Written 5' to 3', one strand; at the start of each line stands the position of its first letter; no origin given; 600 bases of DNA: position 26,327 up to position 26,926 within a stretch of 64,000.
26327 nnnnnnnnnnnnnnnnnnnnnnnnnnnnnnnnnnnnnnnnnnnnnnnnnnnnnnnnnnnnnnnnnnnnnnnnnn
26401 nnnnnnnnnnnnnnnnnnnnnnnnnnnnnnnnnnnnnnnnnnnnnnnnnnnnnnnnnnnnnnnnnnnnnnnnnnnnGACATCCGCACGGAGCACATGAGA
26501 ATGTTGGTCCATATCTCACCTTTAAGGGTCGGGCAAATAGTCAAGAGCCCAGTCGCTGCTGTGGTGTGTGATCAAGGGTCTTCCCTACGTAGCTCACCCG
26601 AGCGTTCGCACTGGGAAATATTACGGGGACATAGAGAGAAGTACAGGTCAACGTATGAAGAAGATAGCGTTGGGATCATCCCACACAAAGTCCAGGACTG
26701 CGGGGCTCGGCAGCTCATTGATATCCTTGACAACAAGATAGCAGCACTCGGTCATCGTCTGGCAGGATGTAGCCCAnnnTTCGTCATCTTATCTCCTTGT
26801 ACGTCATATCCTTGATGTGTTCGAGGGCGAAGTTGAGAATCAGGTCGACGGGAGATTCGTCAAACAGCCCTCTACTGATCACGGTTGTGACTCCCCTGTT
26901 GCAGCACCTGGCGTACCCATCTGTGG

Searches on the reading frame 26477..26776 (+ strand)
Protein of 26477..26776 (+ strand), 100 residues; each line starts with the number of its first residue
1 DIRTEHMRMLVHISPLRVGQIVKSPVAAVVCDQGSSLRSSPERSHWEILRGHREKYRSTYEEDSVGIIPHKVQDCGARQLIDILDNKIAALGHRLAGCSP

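Call 51: search_protein_families(library=pfam, proteins=[window:26477-26776:+], max_evalue=10)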
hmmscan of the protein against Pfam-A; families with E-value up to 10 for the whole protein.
window:26477-26776:+ (100 aa): 0 families
